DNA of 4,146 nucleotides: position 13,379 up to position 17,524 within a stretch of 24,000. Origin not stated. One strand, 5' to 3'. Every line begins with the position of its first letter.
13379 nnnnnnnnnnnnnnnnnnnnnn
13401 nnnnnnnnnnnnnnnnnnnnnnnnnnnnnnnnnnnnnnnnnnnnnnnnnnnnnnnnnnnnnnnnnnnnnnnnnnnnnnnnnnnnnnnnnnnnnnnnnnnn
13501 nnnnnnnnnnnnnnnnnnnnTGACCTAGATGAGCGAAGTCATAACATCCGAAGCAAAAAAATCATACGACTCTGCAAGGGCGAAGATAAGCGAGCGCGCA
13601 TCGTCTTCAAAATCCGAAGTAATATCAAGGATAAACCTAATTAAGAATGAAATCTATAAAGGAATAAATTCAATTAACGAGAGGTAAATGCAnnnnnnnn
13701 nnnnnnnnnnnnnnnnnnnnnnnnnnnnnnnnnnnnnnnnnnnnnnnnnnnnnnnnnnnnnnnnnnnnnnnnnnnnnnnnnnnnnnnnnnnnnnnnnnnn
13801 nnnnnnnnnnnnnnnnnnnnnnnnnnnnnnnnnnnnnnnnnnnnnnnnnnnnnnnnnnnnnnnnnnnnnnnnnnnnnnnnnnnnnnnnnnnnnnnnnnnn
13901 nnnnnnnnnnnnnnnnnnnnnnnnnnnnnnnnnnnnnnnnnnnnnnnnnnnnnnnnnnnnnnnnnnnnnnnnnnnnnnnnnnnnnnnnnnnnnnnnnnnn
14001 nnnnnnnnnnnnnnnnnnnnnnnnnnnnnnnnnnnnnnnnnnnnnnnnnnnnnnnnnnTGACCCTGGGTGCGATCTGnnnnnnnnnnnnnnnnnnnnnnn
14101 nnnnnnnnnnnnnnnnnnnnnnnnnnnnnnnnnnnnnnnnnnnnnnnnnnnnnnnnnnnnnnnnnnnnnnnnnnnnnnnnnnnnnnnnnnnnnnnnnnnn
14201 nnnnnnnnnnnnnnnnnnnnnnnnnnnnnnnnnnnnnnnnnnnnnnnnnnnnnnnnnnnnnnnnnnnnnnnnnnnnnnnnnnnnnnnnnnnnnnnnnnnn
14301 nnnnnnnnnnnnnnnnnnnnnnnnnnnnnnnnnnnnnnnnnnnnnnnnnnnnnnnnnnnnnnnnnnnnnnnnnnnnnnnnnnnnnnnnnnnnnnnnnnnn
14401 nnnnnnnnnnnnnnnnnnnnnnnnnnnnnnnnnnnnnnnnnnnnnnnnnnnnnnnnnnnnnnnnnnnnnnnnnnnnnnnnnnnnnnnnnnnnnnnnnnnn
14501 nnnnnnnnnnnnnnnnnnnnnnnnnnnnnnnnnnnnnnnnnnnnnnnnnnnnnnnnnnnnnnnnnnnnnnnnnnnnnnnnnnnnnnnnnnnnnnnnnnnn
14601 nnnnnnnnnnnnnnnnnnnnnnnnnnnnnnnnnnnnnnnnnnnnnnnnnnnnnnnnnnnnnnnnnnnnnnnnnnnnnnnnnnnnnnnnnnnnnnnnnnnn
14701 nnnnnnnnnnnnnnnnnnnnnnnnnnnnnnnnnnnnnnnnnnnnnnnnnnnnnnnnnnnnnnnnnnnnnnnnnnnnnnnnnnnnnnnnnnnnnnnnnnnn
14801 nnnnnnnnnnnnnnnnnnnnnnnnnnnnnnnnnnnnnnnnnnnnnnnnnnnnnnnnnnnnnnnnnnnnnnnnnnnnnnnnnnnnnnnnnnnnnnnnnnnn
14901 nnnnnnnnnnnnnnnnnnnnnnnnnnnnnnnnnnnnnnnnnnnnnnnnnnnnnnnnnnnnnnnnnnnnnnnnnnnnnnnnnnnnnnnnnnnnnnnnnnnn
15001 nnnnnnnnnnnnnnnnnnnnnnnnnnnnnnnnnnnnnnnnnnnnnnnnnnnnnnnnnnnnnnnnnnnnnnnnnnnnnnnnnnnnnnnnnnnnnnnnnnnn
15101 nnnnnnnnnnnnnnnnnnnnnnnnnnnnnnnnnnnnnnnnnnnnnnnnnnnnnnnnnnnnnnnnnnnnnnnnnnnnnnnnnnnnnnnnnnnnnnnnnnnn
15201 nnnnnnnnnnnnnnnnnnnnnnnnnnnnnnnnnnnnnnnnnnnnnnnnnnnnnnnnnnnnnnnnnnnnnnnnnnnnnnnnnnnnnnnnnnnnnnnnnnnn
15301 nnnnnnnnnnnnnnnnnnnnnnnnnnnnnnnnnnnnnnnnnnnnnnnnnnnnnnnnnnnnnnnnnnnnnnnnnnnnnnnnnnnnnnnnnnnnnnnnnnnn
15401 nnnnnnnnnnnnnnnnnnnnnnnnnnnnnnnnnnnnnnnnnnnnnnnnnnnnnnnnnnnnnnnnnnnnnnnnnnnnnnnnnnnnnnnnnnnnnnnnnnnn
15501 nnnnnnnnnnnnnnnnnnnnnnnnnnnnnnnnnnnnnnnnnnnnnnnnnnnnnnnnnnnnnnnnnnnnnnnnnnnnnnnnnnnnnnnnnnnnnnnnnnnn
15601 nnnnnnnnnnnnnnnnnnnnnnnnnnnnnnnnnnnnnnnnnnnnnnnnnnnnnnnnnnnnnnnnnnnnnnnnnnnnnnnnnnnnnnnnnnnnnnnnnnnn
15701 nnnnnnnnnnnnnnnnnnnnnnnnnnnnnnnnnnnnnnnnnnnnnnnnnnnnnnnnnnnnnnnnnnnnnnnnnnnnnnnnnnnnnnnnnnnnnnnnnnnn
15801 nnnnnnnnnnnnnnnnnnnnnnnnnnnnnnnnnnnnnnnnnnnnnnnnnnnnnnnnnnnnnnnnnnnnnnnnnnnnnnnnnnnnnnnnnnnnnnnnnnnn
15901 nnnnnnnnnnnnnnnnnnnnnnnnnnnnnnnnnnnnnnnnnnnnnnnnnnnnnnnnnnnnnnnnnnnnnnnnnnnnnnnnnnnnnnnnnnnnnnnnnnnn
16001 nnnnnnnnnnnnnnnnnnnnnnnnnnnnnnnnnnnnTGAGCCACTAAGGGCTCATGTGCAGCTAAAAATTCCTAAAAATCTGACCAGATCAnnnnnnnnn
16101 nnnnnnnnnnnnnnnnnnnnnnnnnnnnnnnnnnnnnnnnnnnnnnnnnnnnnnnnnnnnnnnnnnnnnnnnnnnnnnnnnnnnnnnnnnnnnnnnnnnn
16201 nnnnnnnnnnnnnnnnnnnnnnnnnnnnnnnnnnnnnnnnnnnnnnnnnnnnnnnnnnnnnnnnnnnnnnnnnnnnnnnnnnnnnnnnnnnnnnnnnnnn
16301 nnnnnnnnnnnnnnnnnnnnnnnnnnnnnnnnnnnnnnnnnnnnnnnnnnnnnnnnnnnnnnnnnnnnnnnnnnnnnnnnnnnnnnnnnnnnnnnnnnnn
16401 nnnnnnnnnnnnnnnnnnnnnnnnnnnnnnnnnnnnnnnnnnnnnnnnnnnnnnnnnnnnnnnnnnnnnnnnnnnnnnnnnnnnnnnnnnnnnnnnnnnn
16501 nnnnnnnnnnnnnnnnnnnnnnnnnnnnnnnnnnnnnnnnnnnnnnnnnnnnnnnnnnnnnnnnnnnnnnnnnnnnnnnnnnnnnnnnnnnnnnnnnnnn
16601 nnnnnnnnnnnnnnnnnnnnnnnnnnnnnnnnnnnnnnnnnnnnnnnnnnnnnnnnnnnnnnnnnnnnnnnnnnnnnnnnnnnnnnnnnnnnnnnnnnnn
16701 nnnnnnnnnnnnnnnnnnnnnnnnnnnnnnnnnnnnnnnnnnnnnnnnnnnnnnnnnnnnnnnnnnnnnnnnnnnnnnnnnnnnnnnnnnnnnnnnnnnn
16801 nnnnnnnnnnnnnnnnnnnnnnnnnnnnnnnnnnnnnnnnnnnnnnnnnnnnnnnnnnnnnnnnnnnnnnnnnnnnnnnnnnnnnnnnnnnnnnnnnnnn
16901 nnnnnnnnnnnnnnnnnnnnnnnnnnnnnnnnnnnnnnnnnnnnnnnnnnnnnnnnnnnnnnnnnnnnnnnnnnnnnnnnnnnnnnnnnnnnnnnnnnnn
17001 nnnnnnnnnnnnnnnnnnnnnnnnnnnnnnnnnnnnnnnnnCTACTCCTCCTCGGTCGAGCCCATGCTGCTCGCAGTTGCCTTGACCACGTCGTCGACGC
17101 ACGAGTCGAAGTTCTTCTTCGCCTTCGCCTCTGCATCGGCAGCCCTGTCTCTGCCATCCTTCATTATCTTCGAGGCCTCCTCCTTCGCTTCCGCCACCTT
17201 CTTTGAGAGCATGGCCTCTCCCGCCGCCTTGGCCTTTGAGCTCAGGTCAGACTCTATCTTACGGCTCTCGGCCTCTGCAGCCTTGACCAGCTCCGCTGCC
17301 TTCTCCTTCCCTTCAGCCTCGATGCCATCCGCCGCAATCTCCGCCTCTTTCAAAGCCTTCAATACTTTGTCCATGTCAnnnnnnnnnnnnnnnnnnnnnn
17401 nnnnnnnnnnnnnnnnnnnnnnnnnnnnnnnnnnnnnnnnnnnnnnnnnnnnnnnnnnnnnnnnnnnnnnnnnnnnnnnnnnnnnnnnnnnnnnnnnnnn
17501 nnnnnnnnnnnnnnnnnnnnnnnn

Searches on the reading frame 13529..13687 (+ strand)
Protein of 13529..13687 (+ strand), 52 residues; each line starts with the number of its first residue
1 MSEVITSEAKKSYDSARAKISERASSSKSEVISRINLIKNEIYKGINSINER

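Call 51: search_protein_families(library=pfam, alignment_id=A2, max_evalue=5)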
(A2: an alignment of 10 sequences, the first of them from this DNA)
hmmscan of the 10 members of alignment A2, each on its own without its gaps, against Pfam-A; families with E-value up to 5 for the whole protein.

A. member 1, seq(52 aa): 2 families
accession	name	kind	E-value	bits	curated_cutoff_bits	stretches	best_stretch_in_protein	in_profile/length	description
PF12037.13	ATAD3_N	-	0.014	15.2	25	1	7-49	177-219/265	ATPase family AAA domain-containing protein 3, N-terminal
PF05957.18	DUF883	-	0.045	14.1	25.4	1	4-29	20-45/53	DUF883 N-terminal domain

B. families by the number of members that match (of 10 scanned): 14 families
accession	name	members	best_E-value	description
PF05957.18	DUF883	2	0.002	DUF883 N-terminal domain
PF08181.16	DegQ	1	0.00082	DegQ (SacQ) family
PF08703.15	PLC-beta_C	1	0.0087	PLC-beta C terminal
PF12037.13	ATAD3_N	1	0.014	ATPase family AAA domain-containing protein 3, N-terminal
PF03105.24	SPX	1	0.014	SPX domain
PF17393.7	DUF5402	1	0.017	Family of unknown function (DUF5402)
PF18517.6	LZ3wCH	1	0.057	Leucine zipper with capping helix domain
PF24227.1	DUF7443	1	0.067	Domain of unknown function (DUF7443)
PF17522.7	DUF5446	1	0.1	Family of unknown function (DUF5446)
PF17018.10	MICSWaP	1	0.14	Spore wall protein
PF06937.16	EURL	1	0.15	EURL protein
PF06657.18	Cep57_MT_bd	1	0.22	Centrosome microtubule-binding domain of Cep57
PF07033.16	Orthopox_B11R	1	0.65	Orthopoxvirus B11R protein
PF20430.3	Eplus_motif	1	3.7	E+ motif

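Call 54: search_protein_families(library=ncbifam, proteins=[window:13529-13687:+], max_evalue=0.001)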
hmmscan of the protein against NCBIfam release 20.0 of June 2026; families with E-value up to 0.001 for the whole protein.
window:13529-13687:+ (52 aa): 0 families

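Call 61: search_solved_structures(query=A2, max_evalue=10)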
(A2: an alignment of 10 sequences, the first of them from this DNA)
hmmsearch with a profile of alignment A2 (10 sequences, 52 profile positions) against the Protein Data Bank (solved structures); distinct sequences matched with E-value up to 10: 27.
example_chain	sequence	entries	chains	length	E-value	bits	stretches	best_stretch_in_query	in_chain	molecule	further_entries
4nez_A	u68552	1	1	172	0.11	15.8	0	15-36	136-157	Engineered protein OR276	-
4ney_A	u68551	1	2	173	0.11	15.8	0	15-36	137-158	Engineered protein OR277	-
6sw9_A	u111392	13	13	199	0.12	15.8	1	4-22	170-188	30S ribosomal protein S3Ae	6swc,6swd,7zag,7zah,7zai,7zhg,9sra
4hhu_A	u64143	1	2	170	0.19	15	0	15-35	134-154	OR280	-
5cwt_A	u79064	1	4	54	0.27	14.6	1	3-31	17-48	Nucleoporin NUP57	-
1lmb_3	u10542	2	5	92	0.53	13.7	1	9-30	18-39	PROTEIN (LAMBDA REPRESSOR) | LAMBDA REPRESSOR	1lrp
1rio_A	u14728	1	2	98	0.6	13.5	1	9-30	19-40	Repressor protein CI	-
1lli_A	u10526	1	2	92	0.6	13.5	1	9-28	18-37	PROTEIN (LAMBDA REPRESSOR)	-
5ijh_A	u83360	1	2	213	0.88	12.9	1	7-40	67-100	Xenotropic and polytropic retrovirus receptor 1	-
22vl_p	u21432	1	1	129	1.1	12.7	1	6-29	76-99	ATP synthase subunit b', chloroplastic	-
1rv0_I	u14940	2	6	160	1.2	12.5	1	7-27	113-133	hemagglutinin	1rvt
7jvt_C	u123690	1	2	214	2.2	11.7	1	9-30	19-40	Repressor protein CI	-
6ml8_B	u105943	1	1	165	2.2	11.7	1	7-27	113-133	Hemagglutinin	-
3bdn_A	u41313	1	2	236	2.8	11.3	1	9-30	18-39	Lambda Repressor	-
7tbi_O1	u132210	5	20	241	3.1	11.2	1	3-31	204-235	Nup49 | NUP54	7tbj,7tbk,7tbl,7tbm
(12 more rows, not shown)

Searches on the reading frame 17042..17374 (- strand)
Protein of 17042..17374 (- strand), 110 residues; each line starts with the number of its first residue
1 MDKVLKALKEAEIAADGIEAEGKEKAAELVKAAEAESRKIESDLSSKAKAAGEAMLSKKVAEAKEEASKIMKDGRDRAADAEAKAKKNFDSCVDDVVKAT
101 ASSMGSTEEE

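Call 9: search_protein_families(library=pfam, proteins=[window:17042-17374:-], max_evalue=0.01)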
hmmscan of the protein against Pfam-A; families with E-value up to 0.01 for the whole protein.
window:17042-17374:- (110 aa): 0 families

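Call 54: search_protein_families(library=ncbifam, proteins=[window:17042-17374:-], max_evalue=0.001)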
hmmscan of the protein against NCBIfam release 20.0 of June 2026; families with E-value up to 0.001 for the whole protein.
window:17042-17374:- (110 aa): 2 families
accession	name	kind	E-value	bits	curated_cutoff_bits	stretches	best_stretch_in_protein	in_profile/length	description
NF006256.0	PRK08404.1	equivalog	4.9e-10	39.5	107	1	1-98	1-98/103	V-type ATP synthase subunit H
TIGR02926.1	AhaH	equivalog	2.6e-06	27.6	48.5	1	5-89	1-85/85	ATP synthase archaeal subunit H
